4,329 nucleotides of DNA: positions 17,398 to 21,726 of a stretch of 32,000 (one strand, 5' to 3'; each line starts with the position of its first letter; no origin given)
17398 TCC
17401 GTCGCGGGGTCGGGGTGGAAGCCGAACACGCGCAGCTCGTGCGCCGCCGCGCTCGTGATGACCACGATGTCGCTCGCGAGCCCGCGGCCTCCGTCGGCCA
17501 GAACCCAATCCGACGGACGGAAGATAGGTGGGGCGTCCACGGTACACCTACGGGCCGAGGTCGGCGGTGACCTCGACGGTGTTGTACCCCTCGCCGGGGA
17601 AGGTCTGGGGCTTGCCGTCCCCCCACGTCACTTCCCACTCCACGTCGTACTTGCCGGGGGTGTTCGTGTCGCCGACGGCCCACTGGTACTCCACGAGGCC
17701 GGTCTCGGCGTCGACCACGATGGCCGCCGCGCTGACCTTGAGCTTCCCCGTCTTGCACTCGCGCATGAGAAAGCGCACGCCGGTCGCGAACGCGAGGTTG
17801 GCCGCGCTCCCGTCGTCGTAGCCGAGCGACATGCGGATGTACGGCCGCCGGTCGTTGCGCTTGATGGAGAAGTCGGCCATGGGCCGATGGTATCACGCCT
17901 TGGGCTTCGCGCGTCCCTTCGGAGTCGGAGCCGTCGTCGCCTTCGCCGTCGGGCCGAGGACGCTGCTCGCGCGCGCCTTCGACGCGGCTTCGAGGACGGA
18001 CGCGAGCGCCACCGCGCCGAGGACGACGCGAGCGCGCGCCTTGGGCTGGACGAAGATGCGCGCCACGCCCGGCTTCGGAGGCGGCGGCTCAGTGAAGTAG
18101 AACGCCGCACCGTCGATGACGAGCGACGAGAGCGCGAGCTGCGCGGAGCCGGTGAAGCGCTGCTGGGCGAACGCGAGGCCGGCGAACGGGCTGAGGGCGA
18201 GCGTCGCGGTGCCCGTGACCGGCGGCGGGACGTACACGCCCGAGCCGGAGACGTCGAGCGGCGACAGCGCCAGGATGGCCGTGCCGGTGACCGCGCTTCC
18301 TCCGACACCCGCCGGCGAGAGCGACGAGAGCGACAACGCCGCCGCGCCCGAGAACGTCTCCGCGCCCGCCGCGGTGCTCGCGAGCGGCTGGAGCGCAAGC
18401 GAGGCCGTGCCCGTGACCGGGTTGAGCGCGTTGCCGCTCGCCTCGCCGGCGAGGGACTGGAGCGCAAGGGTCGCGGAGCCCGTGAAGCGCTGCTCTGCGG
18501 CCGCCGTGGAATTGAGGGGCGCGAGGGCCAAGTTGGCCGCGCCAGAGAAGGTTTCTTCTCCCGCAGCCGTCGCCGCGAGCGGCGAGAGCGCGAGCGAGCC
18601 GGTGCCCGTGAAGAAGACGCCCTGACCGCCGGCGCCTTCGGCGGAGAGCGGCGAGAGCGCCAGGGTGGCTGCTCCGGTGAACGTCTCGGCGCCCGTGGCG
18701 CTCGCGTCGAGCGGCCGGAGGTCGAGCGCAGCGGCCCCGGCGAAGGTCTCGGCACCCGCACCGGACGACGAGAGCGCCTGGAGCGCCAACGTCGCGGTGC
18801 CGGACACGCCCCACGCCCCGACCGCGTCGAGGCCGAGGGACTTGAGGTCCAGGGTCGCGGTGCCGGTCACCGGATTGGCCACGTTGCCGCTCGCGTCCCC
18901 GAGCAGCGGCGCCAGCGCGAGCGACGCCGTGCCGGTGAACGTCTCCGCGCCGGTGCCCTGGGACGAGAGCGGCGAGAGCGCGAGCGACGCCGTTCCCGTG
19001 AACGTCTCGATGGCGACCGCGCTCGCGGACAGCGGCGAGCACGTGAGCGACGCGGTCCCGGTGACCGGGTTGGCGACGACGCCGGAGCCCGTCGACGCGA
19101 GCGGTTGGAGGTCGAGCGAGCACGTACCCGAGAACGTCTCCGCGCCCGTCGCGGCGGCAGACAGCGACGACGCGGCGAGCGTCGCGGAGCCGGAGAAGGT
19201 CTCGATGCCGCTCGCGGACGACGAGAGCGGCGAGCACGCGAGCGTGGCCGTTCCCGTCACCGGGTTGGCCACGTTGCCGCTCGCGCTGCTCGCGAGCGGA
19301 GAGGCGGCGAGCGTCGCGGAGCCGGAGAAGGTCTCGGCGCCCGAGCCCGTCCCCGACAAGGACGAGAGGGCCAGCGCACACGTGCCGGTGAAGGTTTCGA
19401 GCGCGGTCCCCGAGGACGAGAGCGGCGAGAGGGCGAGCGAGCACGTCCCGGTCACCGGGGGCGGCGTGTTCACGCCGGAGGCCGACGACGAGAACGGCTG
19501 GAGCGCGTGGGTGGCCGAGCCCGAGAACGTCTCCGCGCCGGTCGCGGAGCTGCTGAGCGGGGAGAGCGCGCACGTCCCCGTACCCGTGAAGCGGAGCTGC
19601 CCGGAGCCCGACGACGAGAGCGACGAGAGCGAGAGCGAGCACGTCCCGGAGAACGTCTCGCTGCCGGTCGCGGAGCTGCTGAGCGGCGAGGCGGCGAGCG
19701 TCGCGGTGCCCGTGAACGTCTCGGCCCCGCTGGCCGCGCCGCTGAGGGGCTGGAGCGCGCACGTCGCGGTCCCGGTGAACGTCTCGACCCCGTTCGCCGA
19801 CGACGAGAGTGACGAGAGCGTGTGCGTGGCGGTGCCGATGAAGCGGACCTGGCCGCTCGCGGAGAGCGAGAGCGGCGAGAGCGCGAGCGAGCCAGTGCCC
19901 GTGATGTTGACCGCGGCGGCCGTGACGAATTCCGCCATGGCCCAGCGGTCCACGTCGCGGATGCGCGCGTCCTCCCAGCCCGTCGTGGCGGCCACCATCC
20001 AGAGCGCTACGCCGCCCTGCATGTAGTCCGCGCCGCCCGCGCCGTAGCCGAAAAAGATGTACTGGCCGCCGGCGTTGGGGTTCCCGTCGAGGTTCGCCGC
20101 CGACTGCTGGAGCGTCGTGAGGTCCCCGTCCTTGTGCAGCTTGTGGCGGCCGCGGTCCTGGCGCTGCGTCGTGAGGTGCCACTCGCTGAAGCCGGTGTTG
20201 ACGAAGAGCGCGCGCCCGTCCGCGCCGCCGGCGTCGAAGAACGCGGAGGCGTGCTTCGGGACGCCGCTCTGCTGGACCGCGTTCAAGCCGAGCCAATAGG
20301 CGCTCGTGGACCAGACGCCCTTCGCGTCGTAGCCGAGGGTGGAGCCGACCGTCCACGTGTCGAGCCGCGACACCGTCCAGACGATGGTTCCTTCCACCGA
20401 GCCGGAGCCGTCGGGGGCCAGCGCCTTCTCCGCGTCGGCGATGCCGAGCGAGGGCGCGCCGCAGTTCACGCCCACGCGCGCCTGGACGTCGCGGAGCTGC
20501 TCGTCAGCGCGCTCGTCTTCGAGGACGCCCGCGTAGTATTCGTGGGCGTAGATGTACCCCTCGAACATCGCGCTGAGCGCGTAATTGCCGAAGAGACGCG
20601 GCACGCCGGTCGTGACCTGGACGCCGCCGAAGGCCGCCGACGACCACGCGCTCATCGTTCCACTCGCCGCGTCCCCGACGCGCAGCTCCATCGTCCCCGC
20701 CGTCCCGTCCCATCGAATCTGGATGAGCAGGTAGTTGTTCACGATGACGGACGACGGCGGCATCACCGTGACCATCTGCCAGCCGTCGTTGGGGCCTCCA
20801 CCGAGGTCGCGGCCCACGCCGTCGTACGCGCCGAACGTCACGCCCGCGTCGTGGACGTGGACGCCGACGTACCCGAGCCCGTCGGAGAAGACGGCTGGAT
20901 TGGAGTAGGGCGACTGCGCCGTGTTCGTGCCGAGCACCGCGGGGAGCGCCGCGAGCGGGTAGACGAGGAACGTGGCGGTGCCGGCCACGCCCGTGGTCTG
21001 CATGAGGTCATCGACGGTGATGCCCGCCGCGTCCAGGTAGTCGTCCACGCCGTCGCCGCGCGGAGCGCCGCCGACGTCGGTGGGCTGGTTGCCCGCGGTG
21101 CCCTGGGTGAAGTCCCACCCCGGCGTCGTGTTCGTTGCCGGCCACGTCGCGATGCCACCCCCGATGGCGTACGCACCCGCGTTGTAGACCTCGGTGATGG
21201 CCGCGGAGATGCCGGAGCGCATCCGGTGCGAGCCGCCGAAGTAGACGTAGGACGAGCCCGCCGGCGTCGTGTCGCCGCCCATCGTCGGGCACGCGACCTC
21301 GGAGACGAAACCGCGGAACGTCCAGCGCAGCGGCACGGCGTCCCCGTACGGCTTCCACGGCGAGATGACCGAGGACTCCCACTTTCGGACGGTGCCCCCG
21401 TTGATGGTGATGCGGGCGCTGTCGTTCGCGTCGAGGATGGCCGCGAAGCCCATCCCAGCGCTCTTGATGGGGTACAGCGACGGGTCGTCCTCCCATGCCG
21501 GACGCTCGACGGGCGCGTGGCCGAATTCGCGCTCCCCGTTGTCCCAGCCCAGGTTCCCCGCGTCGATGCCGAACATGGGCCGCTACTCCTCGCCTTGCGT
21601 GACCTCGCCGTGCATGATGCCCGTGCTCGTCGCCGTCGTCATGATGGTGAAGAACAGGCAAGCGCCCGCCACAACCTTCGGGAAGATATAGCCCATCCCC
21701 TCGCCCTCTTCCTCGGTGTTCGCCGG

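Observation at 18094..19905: About 28 tandem 21-residue repeats make up half of a 1227-aa double-LamG fibre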

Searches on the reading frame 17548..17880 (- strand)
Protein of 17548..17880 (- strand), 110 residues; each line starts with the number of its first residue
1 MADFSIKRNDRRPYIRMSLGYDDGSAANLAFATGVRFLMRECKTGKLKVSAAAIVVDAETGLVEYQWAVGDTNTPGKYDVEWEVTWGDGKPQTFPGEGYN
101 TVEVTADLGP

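Call 10: search_protein_families(library=pfam, proteins=[window:17548-17880:-], max_evalue=0.01)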
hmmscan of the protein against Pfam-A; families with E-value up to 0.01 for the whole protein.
window:17548-17880:- (110 aa): 0 families

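Call 11: search_protein_families(library=phrogs, proteins=[window:17548-17880:-], max_evalue=0.01)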
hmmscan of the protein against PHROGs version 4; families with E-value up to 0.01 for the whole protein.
window:17548-17880:- (110 aa): 1 family
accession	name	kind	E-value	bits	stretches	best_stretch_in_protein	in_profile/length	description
phrog_1627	-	unknown function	4e-07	30.1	1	2-105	29-133/567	-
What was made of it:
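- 17548..17880 (-): Downstream 110-aa ORF. Conserved next to array-bearing fibres in all four syntenic loci. Weak phrog_1627 match (call 11).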

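Call 69: search_protein_families(library=ncbifam, proteins=[window:17548-17880:-], max_evalue=0.1)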
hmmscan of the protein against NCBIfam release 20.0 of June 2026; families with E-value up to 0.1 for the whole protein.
window:17548-17880:- (110 aa): 2 families
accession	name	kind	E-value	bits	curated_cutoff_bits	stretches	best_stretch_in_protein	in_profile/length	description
NF038186.1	YPDG_rpt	domain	0.0039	18.1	40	1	48-92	47-90/98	YPDG domain-containing protein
TIGR02331.1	rib_alpha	repeat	0.022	15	35.25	1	66-95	29-61/80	Rib/alpha/Esp repeat surface protein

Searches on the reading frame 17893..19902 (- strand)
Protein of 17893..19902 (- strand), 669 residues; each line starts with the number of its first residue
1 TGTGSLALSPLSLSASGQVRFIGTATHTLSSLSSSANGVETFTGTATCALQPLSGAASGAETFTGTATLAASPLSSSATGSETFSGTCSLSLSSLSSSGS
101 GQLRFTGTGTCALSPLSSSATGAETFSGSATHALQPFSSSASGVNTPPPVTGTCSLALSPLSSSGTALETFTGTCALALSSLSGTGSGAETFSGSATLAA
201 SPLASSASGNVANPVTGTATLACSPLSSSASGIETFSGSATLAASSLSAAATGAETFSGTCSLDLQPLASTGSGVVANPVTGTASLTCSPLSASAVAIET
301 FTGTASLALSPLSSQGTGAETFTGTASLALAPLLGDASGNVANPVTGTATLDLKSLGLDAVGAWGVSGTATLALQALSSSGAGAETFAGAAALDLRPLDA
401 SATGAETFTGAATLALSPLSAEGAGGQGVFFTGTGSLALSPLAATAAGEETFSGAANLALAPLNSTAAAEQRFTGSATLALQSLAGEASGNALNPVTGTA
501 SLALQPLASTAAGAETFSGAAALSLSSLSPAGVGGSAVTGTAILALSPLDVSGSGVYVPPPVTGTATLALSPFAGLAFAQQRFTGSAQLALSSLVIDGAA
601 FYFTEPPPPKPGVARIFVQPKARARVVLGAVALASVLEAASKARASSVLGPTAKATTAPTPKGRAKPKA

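Call 69: search_protein_families(library=ncbifam, proteins=[window:17893-19902:-], max_evalue=0.1)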
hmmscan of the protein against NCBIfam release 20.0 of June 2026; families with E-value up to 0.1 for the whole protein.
window:17893-19902:- (669 aa): 0 families

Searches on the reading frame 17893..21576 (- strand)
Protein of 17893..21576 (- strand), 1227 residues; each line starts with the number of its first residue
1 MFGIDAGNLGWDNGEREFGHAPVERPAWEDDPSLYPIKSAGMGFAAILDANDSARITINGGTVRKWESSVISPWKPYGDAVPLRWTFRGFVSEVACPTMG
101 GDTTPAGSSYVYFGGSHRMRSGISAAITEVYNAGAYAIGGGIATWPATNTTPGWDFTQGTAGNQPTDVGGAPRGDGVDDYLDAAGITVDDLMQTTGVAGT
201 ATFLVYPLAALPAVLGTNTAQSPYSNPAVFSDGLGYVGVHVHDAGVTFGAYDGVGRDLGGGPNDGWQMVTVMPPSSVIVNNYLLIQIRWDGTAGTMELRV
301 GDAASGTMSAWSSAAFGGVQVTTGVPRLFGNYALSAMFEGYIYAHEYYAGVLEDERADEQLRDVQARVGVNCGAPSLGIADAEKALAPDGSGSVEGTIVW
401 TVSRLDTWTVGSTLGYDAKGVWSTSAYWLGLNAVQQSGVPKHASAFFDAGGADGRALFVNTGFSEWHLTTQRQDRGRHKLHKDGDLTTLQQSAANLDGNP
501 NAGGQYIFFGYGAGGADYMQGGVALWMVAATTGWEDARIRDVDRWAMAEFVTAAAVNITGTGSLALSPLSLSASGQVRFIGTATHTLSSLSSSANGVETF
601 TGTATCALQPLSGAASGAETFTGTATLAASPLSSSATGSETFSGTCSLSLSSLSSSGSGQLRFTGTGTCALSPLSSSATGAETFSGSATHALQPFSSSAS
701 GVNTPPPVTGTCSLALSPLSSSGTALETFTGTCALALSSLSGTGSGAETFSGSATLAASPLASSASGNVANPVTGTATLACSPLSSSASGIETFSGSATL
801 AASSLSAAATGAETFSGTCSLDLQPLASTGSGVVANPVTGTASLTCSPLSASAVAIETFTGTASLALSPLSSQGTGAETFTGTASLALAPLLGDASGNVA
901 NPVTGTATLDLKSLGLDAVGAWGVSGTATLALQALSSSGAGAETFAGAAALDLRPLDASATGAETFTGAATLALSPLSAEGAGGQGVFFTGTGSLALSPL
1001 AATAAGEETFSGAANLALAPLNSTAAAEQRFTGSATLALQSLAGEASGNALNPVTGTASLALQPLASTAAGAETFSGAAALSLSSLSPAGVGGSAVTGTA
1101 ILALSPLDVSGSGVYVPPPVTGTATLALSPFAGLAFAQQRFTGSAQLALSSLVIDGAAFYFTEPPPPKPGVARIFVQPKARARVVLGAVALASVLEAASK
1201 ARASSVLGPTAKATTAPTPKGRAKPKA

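Call 5: search_protein_families(library=pfam, proteins=[window:17893-21576:-], max_evalue=1)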
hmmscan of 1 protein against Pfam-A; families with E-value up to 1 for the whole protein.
window:17893-21576:- (1227 aa): 0 families

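Call 6: search_protein_families(library=phrogs, proteins=[window:17893-21576:-], max_evalue=0.1)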
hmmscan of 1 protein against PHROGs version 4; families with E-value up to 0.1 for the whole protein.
window:17893-21576:- (1227 aa): 0 families
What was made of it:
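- On Any named repeat family in Pfam-A, NCBIfam or PHROGs (the libraries scanned; they include, for example, Pfam Phage_fiber_2 and collagen): No PHROG hit (call 6).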

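Call 7: search_solved_structures(query=window:17893-21576:-, max_evalue=1, show_alignments=2)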
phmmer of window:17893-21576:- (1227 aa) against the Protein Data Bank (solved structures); distinct sequences matched with E-value up to 1: 0.

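Call 12: search_dna_similar(query=window:17893-21576:-, collection=phages, mode=protein, max_evalue=0.001, max_rows=30)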
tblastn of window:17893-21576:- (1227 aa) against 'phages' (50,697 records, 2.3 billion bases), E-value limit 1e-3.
No match.

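Call 13: find_homologous_proteins(query=window:17893-21576:-, max_evalue=0.001)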
Query window:17893-21576:- (1227 aa): 2 proteins with E <= 0.001 among 8000 candidates.
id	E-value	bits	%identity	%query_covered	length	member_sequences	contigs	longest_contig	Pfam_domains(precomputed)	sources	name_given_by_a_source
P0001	0.0e+0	2610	100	100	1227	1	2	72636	-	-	-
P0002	7.2e-168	579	36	81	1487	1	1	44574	PF02210.32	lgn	-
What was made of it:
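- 17893..21576 (-): Fibre gene, 1227 aa. It starts 6 nt after the upstream ORF ends, and the next ORF starts 12 nt after its stop codon. Homologue P0002 is 36% identical over 81% of the length (call 13).
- Tried and rejected: The full protein found only itself and P0002 (call 13).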

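Call 15: find_encoding_contigs(protein=P0002, flank=10000, max_places=4)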
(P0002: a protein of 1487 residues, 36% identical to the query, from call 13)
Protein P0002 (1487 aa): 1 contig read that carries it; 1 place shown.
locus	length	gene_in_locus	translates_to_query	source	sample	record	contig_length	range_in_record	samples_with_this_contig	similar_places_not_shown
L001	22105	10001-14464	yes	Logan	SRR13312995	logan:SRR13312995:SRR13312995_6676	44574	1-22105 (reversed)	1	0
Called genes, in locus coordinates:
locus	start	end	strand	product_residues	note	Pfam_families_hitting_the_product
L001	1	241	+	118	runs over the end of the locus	-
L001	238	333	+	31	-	-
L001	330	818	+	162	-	-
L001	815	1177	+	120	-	-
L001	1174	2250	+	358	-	-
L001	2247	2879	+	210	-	-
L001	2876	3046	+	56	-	-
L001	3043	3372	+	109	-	-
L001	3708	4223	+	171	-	-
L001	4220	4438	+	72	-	-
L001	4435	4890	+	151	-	-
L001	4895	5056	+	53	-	-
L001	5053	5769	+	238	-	-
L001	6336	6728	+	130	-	-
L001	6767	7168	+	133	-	-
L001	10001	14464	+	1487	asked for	PF02210:Laminin_G_2 (faint)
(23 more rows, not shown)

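Call 16: find_encoding_contigs(protein=P0001, flank=10000, max_places=4)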
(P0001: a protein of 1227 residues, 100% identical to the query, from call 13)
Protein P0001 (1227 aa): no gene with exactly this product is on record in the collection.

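Call 21: find_related_loci(query=window:17893-21576:-, collection=viral_contigs, flank=10000)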
Query window:17893-21576:- (1227 aa) in viral_contigs; peptide patterns used: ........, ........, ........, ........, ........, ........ (x = any residue, [..] = any of these).
5 stretches matched a pattern, but none encodes a relative of the query by tblastn (E <= 1e-3).

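Call 22: find_related_loci(query=window:17893-21576:-, collection=genome_contigs, flank=10000)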
Query window:17893-21576:- (1227 aa) in genome_contigs; peptide patterns used: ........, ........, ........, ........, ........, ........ (x = any residue, [..] = any of these).
102 stretches matched a pattern, but none encodes a relative of the query by tblastn (E <= 1e-3).
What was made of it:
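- Tried and rejected: find_related_loci found no relatives with the protein in viral and genome collections (calls 21, 22).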

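Call 44: search_protein_families(library=pfam, alignment_id=A4, max_evalue=0.001)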
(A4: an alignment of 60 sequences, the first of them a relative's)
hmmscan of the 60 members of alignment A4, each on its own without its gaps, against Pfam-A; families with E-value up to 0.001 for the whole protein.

A. member 1, P0002 (1487 aa): 2 families
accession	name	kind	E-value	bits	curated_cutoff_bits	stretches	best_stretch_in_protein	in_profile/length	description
PF02210.31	Laminin_G_2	-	1.2e-06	29.5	22.9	0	277-358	13-99/126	Laminin G domain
PF13385.13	Laminin_G_3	-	7.6e-06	26.6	27.6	1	277-374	42-140/151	Concanavalin A-like lectin/glucanases superfamily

B. families by the number of members that match (of 60 scanned): 7 families
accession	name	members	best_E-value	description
PF13385.13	Laminin_G_3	7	5.6e-19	Concanavalin A-like lectin/glucanases superfamily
PF13927.12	Ig_3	2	4.8e-07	Immunoglobulin domain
PF01833.30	TIG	2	4.3e-06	IPT/TIG domain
PF13313.11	DUF4082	1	1.1e-07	Domain of unknown function (DUF4082)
PF23148.1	Gp77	1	9.8e-07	Podophage GP4 fiber-tail adaptor protein gp77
PF02210.31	Laminin_G_2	1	1.2e-06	Laminin G domain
PF16702.10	DUF5063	1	8e-05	Domain of unknown function (DUF5063)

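Call 45: search_protein_families(library=phrogs, alignment_id=A4, max_evalue=0.001)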
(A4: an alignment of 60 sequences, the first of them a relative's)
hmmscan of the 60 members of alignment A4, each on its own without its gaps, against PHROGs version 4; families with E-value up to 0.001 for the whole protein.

A. member 1, P0002 (1487 aa): 0 families

B. families by the number of members that match (of 60 scanned): 6 families
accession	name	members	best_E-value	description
phrog_31148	-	2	1.5e-10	-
phrog_14065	-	1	2.5e-13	-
phrog_10356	-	1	1.2e-12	virion structural protein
phrog_8510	-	1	1.2e-08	virion structural protein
phrog_11772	-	1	1.2e-07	-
phrog_17347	-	1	0.00014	-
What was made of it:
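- On Any named repeat family in Pfam-A, NCBIfam or PHROGs (the libraries scanned; they include, for example, Pfam Phage_fiber_2 and collagen): In 60 family members no Pfam or PHROG family covers the repeat (calls 44, 45).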

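Call 69: search_protein_families(library=ncbifam, proteins=[window:17893-21576:-], max_evalue=0.1)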
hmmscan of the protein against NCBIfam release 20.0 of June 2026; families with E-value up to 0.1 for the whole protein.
window:17893-21576:- (1227 aa): 0 families

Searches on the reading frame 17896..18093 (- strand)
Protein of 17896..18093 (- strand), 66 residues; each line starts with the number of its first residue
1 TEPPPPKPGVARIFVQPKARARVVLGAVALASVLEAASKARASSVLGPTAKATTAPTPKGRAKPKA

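Call 26: search_protein_families(library=pfam, proteins=[window:17896-18093:-], max_evalue=10)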
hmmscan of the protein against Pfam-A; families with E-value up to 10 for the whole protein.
seq(66 aa): 0 families
